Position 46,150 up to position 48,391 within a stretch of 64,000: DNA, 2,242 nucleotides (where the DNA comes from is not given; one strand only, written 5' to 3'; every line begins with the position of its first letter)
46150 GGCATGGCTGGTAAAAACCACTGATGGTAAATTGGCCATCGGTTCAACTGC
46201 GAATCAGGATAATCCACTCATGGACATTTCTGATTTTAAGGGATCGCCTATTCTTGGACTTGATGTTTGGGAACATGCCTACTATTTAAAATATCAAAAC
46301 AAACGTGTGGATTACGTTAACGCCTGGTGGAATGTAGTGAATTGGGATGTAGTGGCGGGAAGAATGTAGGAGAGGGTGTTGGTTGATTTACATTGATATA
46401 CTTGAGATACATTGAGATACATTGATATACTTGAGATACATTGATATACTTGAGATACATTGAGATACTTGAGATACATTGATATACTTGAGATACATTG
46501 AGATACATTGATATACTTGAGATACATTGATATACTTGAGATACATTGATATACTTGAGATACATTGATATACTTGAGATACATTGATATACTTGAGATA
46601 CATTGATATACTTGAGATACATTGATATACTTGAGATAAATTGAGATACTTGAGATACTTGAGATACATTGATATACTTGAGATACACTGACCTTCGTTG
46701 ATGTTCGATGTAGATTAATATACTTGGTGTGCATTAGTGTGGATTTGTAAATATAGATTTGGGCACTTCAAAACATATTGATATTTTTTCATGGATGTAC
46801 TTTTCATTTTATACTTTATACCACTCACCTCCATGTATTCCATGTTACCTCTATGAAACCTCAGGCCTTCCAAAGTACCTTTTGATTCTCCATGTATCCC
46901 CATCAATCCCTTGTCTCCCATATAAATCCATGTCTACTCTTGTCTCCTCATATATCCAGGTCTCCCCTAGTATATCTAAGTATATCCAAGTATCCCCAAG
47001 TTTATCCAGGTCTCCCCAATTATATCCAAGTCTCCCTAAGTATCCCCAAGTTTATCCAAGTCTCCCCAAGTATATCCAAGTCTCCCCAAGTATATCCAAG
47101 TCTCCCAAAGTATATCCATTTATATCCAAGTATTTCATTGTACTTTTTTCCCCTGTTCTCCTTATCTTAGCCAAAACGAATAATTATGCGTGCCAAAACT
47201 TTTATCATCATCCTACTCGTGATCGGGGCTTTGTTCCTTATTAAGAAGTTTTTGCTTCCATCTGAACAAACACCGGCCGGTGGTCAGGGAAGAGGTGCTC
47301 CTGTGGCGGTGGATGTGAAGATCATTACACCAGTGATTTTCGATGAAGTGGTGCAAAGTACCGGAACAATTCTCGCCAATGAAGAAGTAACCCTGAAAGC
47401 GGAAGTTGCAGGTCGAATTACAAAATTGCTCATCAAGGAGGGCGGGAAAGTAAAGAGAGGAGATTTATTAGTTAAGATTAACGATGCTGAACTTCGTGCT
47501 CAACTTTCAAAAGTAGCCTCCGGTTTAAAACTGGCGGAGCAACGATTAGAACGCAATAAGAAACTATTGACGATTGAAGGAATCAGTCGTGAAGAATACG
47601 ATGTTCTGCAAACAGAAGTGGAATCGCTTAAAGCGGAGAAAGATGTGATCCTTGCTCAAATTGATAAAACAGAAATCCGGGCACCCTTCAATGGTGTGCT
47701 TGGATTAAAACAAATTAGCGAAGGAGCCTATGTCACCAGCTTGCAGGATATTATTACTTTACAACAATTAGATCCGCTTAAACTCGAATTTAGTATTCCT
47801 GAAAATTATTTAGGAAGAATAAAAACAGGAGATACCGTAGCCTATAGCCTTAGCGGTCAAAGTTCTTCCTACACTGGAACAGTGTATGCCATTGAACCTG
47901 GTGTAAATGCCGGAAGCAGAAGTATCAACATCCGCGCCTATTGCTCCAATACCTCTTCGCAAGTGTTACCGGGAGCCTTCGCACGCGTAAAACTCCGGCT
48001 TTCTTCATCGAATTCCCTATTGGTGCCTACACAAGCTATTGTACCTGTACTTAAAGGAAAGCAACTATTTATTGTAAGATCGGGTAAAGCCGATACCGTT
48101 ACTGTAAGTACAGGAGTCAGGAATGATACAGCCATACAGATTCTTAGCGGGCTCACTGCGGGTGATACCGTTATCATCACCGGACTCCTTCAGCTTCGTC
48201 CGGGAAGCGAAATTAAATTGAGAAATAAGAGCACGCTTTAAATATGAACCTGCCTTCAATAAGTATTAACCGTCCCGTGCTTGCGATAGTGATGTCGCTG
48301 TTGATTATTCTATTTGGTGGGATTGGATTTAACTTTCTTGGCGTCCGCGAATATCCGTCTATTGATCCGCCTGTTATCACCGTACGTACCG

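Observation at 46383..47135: Two ~300-bp arrays of helically phased 9-10-bp repeats in inverted orientation, directly upstream of the RND efflux operon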

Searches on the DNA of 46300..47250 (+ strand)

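Call 53: search_rna_families(source=window, start=46300, end=47250, threshold=evalue, max_evalue=1)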
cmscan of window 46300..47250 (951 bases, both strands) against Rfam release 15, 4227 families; matches with E-value up to 1: 0.
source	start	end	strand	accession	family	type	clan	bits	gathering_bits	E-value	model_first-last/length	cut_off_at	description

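Call 54: search_dna_similar(query=window:46370-47185:+, collection=plasmids, mode=distant, max_rows=10)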
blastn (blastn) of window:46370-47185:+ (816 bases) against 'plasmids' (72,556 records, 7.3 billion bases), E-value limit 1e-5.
No match.

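Call 55: search_dna_similar(query=window:46370-47185:+, collection=phages, mode=distant, max_rows=10)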
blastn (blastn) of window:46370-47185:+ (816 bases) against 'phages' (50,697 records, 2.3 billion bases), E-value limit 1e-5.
No match.

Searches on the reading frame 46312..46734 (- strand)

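Call 51: search_protein_families(library=pfam, proteins=[window:46312-46734:-], max_evalue=0.01)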
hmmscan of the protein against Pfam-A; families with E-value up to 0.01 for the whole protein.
window:46312-46734:- (140 aa): 2 families
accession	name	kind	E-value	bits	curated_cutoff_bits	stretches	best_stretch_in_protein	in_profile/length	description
PF07453.19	NUMOD1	-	7.2e-05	23.3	22.8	0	95-112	14-31/37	NUMOD1 domain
PF04947.19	Pox_VLTF3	-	0.0041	17.3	25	0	83-130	55-104/168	Poxvirus Late Transcription Factor VLTF3 like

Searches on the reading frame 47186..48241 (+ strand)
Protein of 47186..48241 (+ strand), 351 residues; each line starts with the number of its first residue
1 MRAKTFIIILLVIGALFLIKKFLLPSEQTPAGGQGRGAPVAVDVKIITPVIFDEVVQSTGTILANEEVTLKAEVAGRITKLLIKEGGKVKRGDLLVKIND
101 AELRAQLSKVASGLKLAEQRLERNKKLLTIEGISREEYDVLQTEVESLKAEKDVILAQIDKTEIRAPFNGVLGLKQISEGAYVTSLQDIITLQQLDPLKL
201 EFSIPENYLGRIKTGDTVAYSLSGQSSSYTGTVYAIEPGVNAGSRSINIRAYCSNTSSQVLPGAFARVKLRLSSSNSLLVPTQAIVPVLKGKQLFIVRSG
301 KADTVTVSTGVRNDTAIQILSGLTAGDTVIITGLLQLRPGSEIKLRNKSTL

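Call 10: find_encoding_contigs(protein=window:47186-48241:+, flank=6000, max_places=8)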
Protein window:47186-48241:+ (351 aa): no gene with exactly this product is on record in the collection.

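Call 12: find_homologous_proteins(query=window:47186-48241:+, max_evalue=1e-30)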
Query window:47186-48241:+ (351 aa): 2624 proteins with E <= 1e-30 among 8000 candidates; the best 120 are listed.
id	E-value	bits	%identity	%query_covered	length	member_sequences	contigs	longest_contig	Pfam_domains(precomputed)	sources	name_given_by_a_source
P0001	7.8e-204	694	96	100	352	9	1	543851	PF25973.1,PF25876.1,PF25989.1,PF00364.29,PF25967.1,PF25919.1,PF25917.1,PF25954.1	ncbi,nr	ncbi:MAG: efflux RND transporter periplasmic adaptor subunit [Bacteroidetes bacterium]|nr:efflux RND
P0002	1.7e-183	627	85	99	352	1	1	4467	PF25973.1,PF25876.1,PF25989.1,PF25967.1,PF25919.1,PF25917.1,PF25954.1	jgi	-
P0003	4.7e-141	488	66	99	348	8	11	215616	PF25973.1,PF25935.1,PF25876.1,PF25989.1,PF25967.1,PF25919.1,PF25917.1,PF25997.1,PF25975.1,PF25954.1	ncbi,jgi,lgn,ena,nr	ncbi:MAG: efflux RND transporter periplasmic adaptor subunit [Bacteroidia bacterium]|jgi:membrane fu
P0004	5.2e-141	487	67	99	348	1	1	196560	PF25973.1,PF25935.1,PF25876.1,PF25989.1,PF25967.1,PF25919.1,PF25917.1,PF25975.1,PF25954.1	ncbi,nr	ncbi:MAG: efflux RND transporter periplasmic adaptor subunit [Bacteroidetes bacterium]|nr:efflux RND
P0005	6.1e-139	481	64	99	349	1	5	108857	PF25973.1,PF25876.1,PF25989.1,PF25967.1,PF25919.1,PF25917.1,PF25944.1,PF25975.1,PF25954.1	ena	-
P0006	2.1e-131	456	63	99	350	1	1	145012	PF25973.1,PF25989.1,PF00364.29,PF25967.1,PF25919.1,PF25917.1,PF25954.1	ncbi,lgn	-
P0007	1.9e-129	449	60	93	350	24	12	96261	PF25973.1,PF25876.1,PF25989.1,PF25967.1,PF25919.1,PF25917.1,PF25944.1,PF25954.1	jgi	jgi:membrane fusion protein, multidrug efflux system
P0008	2.7e-129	449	59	99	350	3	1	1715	PF25973.1,PF25876.1,PF25989.1,PF00364.29,PF25967.1,PF25919.1,PF25917.1,PF25944.1,PF25975.1,PF25954.1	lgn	-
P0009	6.9e-129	448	59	99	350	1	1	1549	PF25973.1,PF25876.1,PF25989.1,PF25967.1,PF25919.1,PF25917.1,PF25954.1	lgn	-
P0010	1.3e-127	443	61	87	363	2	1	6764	PF25973.1,PF25876.1,PF25989.1,PF25967.1,PF25919.1,PF25917.1,PF25997.1,PF25944.1,PF25954.1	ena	-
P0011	6.1e-127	441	58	99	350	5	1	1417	PF25973.1,PF25876.1,PF25989.1,PF25967.1,PF25919.1,PF25917.1,PF25975.1,PF25954.1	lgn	-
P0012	1.0e-126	440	58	99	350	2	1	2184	PF25973.1,PF25989.1,PF25967.1,PF25919.1,PF25917.1,PF25944.1,PF25954.1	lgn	-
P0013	1.1e-126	440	59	99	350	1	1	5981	PF25973.1,PF25876.1,PF25989.1,PF25967.1,PF25919.1,PF25917.1,PF25954.1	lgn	-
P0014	1.4e-126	440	58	99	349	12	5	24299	PF25973.1,PF25876.1,PF25989.1,PF00364.29,PF25967.1,PF25919.1,PF25917.1,PF25944.1,PF25954.1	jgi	jgi:membrane fusion protein, multidrug efflux system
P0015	1.0e-125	437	58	99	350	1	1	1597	PF25973.1,PF25876.1,PF25989.1,PF25967.1,PF25919.1,PF25917.1,PF25944.1,PF25954.1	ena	-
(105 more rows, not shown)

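Call 13: find_encoding_contigs(protein=P0001, flank=10000, max_places=4)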
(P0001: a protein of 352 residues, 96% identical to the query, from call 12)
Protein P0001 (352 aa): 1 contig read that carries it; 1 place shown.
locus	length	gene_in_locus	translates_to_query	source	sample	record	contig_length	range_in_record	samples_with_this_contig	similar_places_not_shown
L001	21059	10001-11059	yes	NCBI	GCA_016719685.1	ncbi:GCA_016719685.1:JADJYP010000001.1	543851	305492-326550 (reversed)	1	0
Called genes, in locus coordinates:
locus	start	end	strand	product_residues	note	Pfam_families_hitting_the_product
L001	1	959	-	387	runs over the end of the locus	PF00155:Aminotran_1_2, PF00266:Aminotran_5, PF01053:Cys_Met_Meta_PP (weak), PF01041:DegT_DnrJ_EryC1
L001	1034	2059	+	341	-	PF03881:Fructosamin_kin, PF01636:APH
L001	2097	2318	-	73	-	PF06902:Fer4_19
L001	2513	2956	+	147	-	PF12802:MarR_2 (weak), PF01047:MarR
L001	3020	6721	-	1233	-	PF00672:HAMP (faint), PF14501:HATPase_c_5 (faint), PF00512:HisKA (weak), PF02518:HATPase_c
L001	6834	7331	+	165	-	PF25984:BSH_YknX (faint), PF25973:BSH_CzcB (faint), PF00364:Biotin_lipoyl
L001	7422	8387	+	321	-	PF08240:ADH_N, PF00107:ADH_zinc_N, PF13602:ADH_zinc_N_2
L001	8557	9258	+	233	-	PF10518:TAT_signal (weak), PF00081:Sod_Fe_N, PF02777:Sod_Fe_C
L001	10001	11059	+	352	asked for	PF25919:BSH_CusB (faint), PF00364:Biotin_lipoyl (faint), PF25917:BSH_RND, PF25973:BSH_CzcB (weak), PF25876:HH_MFP_RND (weak), PF25954:Beta-barrel_RND_2, PF25967:RND-MFP_C, PF25989:YknX_C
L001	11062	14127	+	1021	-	PF00873:ACR_tran, PF03176:MMPL, PF02355:SecD_SecF_C (faint), PF03176:MMPL (weak)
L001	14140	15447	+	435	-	PF02321:OEP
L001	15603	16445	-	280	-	PF00691:OmpA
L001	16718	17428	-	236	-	-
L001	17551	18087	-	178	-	PF01872:RibD_C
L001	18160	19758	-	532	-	PF00270:DEAD, PF00271:Helicase_C, PF16124:RecQ_Zn_bind (weak)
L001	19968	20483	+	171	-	-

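Call 14: find_encoding_contigs(protein=P0002, flank=10000, max_places=4)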
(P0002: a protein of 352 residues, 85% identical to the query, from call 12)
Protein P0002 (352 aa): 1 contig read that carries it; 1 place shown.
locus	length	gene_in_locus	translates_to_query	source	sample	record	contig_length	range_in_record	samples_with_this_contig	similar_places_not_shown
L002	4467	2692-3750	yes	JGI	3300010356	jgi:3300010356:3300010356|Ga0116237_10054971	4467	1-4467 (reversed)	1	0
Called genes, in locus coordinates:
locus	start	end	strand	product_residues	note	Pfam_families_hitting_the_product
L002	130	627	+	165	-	PF25917:BSH_RND (faint), PF00364:Biotin_lipoyl, PF25973:BSH_CzcB (faint), PF25984:BSH_YknX (faint)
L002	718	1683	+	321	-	PF08240:ADH_N, PF00107:ADH_zinc_N, PF13602:ADH_zinc_N_2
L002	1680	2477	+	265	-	PF10518:TAT_signal (faint), PF00081:Sod_Fe_N, PF02777:Sod_Fe_C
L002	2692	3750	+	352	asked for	PF25919:BSH_CusB (weak), PF25917:BSH_RND, PF25973:BSH_CzcB (weak), PF25876:HH_MFP_RND (weak), PF25954:Beta-barrel_RND_2, PF25967:RND-MFP_C, PF25989:YknX_C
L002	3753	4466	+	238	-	?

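Call 15: find_encoding_contigs(protein=P0003, flank=6000, max_places=4)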
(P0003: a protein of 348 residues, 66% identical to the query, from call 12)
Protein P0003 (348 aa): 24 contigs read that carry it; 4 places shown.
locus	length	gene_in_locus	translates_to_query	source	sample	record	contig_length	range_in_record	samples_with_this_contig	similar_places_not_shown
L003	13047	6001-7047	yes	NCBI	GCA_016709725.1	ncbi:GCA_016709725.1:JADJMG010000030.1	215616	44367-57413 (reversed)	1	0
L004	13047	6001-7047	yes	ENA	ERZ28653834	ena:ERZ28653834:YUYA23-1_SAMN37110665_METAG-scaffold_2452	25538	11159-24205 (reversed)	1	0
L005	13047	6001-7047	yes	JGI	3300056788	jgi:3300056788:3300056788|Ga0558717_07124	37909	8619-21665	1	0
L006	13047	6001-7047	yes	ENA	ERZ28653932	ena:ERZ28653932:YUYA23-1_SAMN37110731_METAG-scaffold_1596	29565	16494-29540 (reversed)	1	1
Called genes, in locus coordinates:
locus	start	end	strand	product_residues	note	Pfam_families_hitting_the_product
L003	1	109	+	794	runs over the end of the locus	PF13620:CarboxypepD_reg (faint), PF17210:SdrD_B (faint)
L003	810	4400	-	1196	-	PF00512:HisKA (weak), PF02518:HATPase_c, PF14501:HATPase_c_5 (weak)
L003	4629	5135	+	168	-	PF25917:BSH_RND (faint), PF00364:Biotin_lipoyl, PF25973:BSH_CzcB (faint)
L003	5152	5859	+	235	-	PF00081:Sod_Fe_N, PF02777:Sod_Fe_C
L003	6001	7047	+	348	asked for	PF25919:BSH_CusB (faint), PF25917:BSH_RND, PF25935:BSH_LcnD (weak), PF25973:BSH_CzcB, PF25876:HH_MFP_RND (weak), PF25954:Beta-barrel_RND_2, PF25967:RND-MFP_C, PF25989:YknX_C, +2 more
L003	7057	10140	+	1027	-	PF00873:ACR_tran, PF02355:SecD_SecF_C (faint), PF03176:MMPL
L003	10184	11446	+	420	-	PF02321:OEP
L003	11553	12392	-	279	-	PF00691:OmpA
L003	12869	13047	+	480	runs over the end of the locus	PF07690:MFS_1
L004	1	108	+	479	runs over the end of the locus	?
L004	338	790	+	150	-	PF12802:MarR_2 (weak), PF01047:MarR (weak)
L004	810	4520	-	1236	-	PF00512:HisKA (weak), PF02518:HATPase_c, PF14501:HATPase_c_5 (weak)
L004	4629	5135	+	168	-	PF00364:Biotin_lipoyl, PF25973:BSH_CzcB (faint)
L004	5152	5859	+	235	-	PF00081:Sod_Fe_N, PF02777:Sod_Fe_C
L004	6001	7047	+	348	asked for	PF25919:BSH_CusB (faint), PF25917:BSH_RND, PF25935:BSH_LcnD (weak), PF25973:BSH_CzcB, PF25876:HH_MFP_RND (weak), PF25954:Beta-barrel_RND_2, PF25967:RND-MFP_C, PF25989:YknX_C, +2 more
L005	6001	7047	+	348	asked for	PF25919:BSH_CusB (faint), PF25917:BSH_RND, PF25935:BSH_LcnD (weak), PF25973:BSH_CzcB, PF25876:HH_MFP_RND (weak), PF25954:Beta-barrel_RND_2, PF25967:RND-MFP_C, PF25989:YknX_C, +2 more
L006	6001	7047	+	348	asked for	PF25919:BSH_CusB (faint), PF25917:BSH_RND, PF25935:BSH_LcnD (weak), PF25973:BSH_CzcB, PF25876:HH_MFP_RND (weak), PF25954:Beta-barrel_RND_2, PF25967:RND-MFP_C, PF25989:YknX_C, +2 more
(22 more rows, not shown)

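Call 16: find_encoding_contigs(protein=P0004, flank=6000, max_places=3)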
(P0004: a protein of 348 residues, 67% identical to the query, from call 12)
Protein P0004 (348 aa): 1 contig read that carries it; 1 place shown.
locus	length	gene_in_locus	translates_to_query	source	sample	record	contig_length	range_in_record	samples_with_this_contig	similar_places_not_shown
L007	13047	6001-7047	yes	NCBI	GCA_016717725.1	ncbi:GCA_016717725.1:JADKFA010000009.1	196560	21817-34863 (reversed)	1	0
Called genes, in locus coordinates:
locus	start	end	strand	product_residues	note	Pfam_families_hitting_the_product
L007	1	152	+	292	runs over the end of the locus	PF03881:Fructosamin_kin, PF01636:APH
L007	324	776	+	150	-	PF12802:MarR_2 (weak), PF01047:MarR (weak)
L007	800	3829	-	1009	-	PF00512:HisKA (weak), PF02518:HATPase_c, PF14501:HATPase_c_5 (weak)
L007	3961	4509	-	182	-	-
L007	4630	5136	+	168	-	PF00364:Biotin_lipoyl, PF25973:BSH_CzcB (faint), PF25984:BSH_YknX (faint)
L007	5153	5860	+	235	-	PF00081:Sod_Fe_N, PF02777:Sod_Fe_C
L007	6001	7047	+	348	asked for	PF25917:BSH_RND, PF25935:BSH_LcnD (weak), PF25973:BSH_CzcB, PF25876:HH_MFP_RND, PF25954:Beta-barrel_RND_2, PF25967:RND-MFP_C, PF25975:CzcB_C (weak), PF25989:YknX_C, +1 more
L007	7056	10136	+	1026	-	PF00873:ACR_tran, PF02355:SecD_SecF_C (faint), PF03176:MMPL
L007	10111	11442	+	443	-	PF02321:OEP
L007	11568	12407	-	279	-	PF00691:OmpA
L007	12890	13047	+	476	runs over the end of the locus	PF07690:MFS_1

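Call 31: find_related_loci(query=window:47186-48241:+, collection=metagenome_contigs, flank=3000)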
Query window:47186-48241:+ (351 aa) in metagenome_contigs; peptide patterns used: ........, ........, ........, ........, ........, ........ (x = any residue, [..] = any of these).
462 stretches matched a pattern; 141 encode a relative of the query (tblastn E <= 1e-3); the best 80 are kept; 80 distinct loci.
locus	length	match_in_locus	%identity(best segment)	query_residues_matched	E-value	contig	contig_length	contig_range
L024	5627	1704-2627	49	39-345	9e-98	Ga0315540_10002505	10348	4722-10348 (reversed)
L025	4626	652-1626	47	24-345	2e-97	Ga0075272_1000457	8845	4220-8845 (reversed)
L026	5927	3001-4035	46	4-345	4e-96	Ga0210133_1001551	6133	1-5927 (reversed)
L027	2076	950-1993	43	4-347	1e-99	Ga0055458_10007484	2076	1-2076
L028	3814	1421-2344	48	37-343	1e-94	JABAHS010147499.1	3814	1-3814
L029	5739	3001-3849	52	59-340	1e-93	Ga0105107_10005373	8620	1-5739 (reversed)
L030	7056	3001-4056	43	1-345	2e-93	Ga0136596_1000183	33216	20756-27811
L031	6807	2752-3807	43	1-345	2e-93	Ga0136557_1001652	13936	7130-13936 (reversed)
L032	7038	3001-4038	44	7-347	7e-93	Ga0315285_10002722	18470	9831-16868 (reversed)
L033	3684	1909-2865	47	26-345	5e-94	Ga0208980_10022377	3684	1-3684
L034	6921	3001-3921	49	40-345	3e-92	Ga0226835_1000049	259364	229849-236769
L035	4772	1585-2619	47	9-345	1e-92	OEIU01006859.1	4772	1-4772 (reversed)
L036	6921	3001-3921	49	40-345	3e-92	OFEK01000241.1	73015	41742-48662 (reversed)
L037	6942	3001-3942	46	28-340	2e-92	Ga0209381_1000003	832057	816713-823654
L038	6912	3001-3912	47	45-347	3e-92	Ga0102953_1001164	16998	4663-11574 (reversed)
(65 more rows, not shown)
